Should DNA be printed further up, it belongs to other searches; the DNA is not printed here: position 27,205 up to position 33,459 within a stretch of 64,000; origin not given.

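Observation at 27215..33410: AT-rich single-gene island encoding a 1985-aa helicase-nuclease: candidate (variant) anti-phage defence module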

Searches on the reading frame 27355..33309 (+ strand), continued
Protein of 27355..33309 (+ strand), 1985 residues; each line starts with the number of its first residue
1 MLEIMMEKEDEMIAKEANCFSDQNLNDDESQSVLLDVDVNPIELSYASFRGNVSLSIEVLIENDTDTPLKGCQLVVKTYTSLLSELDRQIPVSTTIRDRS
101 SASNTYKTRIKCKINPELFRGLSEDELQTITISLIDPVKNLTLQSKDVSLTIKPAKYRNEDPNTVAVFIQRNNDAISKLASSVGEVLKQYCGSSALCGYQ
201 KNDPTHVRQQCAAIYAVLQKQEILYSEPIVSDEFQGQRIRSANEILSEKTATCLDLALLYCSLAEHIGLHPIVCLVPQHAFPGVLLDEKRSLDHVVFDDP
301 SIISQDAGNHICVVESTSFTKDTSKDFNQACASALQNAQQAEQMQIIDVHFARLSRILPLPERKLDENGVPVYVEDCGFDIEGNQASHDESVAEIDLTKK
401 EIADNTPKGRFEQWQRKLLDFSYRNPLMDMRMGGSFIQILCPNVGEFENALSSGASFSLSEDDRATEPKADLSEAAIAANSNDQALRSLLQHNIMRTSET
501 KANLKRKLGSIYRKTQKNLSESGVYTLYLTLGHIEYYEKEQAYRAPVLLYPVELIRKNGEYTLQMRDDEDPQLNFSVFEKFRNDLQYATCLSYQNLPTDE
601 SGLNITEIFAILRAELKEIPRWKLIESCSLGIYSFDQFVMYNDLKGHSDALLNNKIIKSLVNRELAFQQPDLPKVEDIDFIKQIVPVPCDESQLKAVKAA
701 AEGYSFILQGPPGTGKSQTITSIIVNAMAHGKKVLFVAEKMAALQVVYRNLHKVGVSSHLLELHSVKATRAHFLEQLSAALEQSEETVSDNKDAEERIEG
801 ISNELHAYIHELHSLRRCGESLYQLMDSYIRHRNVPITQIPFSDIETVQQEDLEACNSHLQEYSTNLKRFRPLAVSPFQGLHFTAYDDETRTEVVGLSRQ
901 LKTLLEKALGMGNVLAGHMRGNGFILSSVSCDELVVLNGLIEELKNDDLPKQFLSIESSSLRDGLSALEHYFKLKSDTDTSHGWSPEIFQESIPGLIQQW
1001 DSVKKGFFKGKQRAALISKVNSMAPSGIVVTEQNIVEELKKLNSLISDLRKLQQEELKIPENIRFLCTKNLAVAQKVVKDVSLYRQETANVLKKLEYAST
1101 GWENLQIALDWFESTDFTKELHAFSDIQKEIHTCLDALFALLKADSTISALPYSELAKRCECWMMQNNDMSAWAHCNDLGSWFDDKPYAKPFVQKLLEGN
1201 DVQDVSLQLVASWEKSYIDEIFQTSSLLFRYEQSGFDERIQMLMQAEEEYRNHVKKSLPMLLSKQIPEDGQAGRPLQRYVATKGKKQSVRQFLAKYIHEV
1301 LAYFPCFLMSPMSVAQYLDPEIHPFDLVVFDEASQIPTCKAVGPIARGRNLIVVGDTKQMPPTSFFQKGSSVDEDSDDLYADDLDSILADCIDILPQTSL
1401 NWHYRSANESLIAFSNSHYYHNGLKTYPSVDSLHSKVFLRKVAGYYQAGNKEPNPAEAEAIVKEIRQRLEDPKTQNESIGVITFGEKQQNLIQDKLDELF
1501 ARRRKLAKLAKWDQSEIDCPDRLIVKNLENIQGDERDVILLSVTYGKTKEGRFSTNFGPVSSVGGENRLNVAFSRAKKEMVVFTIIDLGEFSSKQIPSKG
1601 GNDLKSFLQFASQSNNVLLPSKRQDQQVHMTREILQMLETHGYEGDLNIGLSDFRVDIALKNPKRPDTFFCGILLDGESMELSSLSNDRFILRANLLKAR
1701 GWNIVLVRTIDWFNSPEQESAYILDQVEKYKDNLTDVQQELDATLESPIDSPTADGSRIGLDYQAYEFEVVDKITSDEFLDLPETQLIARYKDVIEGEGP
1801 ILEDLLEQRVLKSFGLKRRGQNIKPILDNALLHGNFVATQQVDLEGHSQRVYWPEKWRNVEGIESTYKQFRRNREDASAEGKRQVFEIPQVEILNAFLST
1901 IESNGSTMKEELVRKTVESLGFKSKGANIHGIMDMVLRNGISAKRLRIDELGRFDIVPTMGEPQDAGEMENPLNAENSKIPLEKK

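Call 17: find_encoding_contigs(protein=window:27355-33309:+, flank=10000, max_places=6)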
Protein window:27355-33309:+ (1985 aa): no gene with exactly this product is on record in the collection.

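Call 18: find_encoding_contigs(protein=P0001, flank=10000, max_places=6)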
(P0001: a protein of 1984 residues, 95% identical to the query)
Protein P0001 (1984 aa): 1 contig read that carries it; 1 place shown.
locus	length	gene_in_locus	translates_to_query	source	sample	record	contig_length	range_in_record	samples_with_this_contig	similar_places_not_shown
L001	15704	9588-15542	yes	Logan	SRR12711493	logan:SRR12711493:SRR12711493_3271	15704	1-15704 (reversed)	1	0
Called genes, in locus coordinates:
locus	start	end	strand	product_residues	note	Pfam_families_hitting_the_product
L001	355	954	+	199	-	-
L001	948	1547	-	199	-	PF20362:DUF6657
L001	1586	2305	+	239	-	PF03458:Gly_transporter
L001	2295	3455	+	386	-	PF01411:tRNA-synt_2c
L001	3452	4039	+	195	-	PF09335:VTT_dom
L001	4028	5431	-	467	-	PF00206:Lyase_1, PF10397:ADSL_C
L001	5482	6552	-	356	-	PF13416:SBP_bac_8, PF13343:SBP_bac_6, PF01547:SBP_bac_1 (weak)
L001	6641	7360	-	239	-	PF13560:HTH_31 (weak), PF01381:HTH_3, PF12844:HTH_19 (weak), PF13443:HTH_26 (weak)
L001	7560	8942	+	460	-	PF05525:Branch_AA_trans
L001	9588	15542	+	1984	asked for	PF13195:DUF4011, PF13086:AAA_11, PF13245:AAA_19 (faint), PF13604:AAA_30 (faint), PF13086:AAA_11 (weak), PF13087:AAA_12, PF18741:MTES_1575, PF11784:DUF3320 (weak)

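Call 45: find_encoding_contigs(protein=P0012, flank=8000, max_places=3)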
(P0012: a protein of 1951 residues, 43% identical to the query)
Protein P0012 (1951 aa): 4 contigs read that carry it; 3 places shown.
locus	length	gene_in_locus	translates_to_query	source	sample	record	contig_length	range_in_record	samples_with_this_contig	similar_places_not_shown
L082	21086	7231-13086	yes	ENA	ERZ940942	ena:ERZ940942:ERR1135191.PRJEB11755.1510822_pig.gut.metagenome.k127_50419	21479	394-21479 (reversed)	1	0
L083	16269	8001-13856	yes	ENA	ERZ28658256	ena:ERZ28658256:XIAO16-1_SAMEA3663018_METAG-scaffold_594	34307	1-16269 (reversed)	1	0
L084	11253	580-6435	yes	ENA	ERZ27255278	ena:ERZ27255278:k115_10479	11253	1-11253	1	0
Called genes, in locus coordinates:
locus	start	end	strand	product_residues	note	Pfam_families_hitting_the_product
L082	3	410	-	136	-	?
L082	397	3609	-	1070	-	PF00873:ACR_tran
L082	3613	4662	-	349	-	PF25917:BSH_RND, PF25973:BSH_CzcB, PF25954:Beta-barrel_RND_2 (weak)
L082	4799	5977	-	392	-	PF00375:SDF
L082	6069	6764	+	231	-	PF03591:AzlC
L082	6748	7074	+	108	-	PF05437:AzlD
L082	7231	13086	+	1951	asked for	PF00270:DEAD (faint), PF13195:DUF4011, PF13086:AAA_11, PF13245:AAA_19 (faint), PF13086:AAA_11 (weak), PF13087:AAA_12, PF18741:MTES_1575, PF11784:DUF3320 (weak), +1 more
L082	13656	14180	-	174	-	PF13542:HTH_Tnp_ISL3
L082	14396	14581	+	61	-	-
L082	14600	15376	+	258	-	-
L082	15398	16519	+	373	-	PF01636:APH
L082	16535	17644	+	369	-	PF04055:Radical_SAM, PF13186:SPASM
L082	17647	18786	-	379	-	PF06480:FtsH_ext, PF05496:RuvB_N (weak), PF00004:AAA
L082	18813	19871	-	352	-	PF01008:IF-2B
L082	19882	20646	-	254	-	PF01925:TauE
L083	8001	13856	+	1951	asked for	PF00270:DEAD (faint), PF13195:DUF4011, PF13086:AAA_11, PF13245:AAA_19 (faint), PF13086:AAA_11 (weak), PF13087:AAA_12, PF18741:MTES_1575, PF11784:DUF3320 (weak), +1 more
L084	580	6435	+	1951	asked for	PF00270:DEAD (faint), PF13195:DUF4011, PF13086:AAA_11, PF13245:AAA_19 (faint), PF13086:AAA_11 (weak), PF13087:AAA_12, PF18741:MTES_1575, PF11784:DUF3320 (weak), +1 more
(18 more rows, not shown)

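Call 46: find_encoding_contigs(protein=P0014, flank=8000, max_places=3)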
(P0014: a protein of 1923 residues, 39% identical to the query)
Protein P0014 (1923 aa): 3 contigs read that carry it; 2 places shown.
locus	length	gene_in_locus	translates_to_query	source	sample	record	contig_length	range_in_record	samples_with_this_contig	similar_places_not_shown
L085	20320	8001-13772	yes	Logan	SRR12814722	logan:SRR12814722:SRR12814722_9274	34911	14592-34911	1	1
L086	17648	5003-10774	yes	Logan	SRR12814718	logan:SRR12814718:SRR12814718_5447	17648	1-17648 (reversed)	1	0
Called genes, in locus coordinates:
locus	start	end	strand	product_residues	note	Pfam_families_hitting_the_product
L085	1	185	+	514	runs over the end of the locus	PF13623:SurA_N_2, PF13624:SurA_N_3, PF13145:Rotamase_2 (weak)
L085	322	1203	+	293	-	PF19576:Acyltransf_2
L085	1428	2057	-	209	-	PF00160:Pro_isomerase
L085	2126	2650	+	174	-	-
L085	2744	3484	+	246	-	PF01875:Memo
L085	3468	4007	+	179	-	PF01871:AMMECR1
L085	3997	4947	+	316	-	PF04055:Radical_SAM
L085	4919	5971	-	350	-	PF00144:Beta-lactamase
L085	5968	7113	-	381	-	PF13439:Glyco_transf_4, PF13579:Glyco_trans_4_4 (weak), PF00534:Glycos_transf_1, PF13692:Glyco_trans_1_4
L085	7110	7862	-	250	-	-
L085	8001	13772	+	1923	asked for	PF13195:DUF4011, PF13086:AAA_11, PF13604:AAA_30 (weak), PF13245:AAA_19 (faint), PF13086:AAA_11 (weak), PF13087:AAA_12, PF18741:MTES_1575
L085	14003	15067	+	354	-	PF02388:FemAB, PF13480:Acetyltransf_6, PF02388:FemAB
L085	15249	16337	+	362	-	PF03600:CitMHS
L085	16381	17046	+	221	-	PF03692:CxxCxxCC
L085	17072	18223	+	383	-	PF07690:MFS_1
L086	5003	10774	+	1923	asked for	PF13195:DUF4011, PF13086:AAA_11, PF13604:AAA_30 (weak), PF13245:AAA_19 (faint), PF13086:AAA_11 (weak), PF13087:AAA_12, PF18741:MTES_1575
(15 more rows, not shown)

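Call 47: find_encoding_contigs(protein=P0003, flank=8000, max_places=2)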
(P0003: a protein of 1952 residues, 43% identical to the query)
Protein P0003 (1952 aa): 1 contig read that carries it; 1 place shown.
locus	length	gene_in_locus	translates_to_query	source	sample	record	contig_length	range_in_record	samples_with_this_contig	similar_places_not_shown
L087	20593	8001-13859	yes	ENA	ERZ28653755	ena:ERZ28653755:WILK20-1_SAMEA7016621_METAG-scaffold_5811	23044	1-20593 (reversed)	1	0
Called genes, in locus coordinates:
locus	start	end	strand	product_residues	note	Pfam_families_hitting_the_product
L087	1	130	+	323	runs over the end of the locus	PF02463:SMC_N (weak), PF00005:ABC_tran, PF08352:oligo_HPY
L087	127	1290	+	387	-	-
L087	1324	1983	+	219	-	PF13189:Cytidylate_kin2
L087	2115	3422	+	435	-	PF13173:AAA_14, PF13635:DUF4143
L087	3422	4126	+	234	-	PF01479:S4, PF00849:PseudoU_synth_2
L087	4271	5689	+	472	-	PF01637:ATPase_2, PF13191:AAA_16 (weak), PF13173:AAA_14, PF03008:DUF234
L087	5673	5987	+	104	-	-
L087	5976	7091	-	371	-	PF02661:Fic, PF13412:HTH_24 (weak)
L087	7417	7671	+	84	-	-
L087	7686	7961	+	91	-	-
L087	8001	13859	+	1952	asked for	PF13195:DUF4011, PF00270:DEAD (faint), PF13086:AAA_11, PF13245:AAA_19 (faint), PF13604:AAA_30 (faint), PF13086:AAA_11 (weak), PF13087:AAA_12, PF18741:MTES_1575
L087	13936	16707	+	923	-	PF20464:MmeI_N, PF20465:MmeI_hel, PF02384:N6_Mtase (faint), PF20473:MmeI_Mtase, PF07669:Eco57I, PF20466:MmeI_TRD, PF20467:MmeI_C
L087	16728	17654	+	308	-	PF14088:DUF4268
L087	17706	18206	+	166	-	-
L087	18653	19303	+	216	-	PF00583:Acetyltransf_1, PF08445:FR47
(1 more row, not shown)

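Call 50: search_solved_structures(query=window:27355-33309:+, max_evalue=0.001)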
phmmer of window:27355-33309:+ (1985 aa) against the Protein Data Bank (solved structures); distinct sequences matched with E-value up to 0.001: 6.
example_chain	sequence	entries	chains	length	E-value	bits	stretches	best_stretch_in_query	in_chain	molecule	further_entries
4b3g_A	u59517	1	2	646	4.1e-09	37.2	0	690-751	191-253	DNA-BINDING PROTEIN SMUBP-2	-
4b3f_X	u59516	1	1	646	4.1e-09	37.2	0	690-751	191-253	DNA-BINDING PROTEIN SMUBP-2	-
5mzn_A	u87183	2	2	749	2e-06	28.3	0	1324-1578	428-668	Helicase SEN1,Helicase SEN1 | Helicase SEN1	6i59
8ftm_A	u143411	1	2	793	5.2e-05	23.6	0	1324-1372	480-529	5'-3' RNA helicase-like protein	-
8fth_A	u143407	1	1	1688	0.00029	21.1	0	1324-1372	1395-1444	5'-3' RNA helicase-like protein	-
8ftk_A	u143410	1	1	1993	0.00042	20.6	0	1324-1372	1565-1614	5'-3' RNA helicase-like protein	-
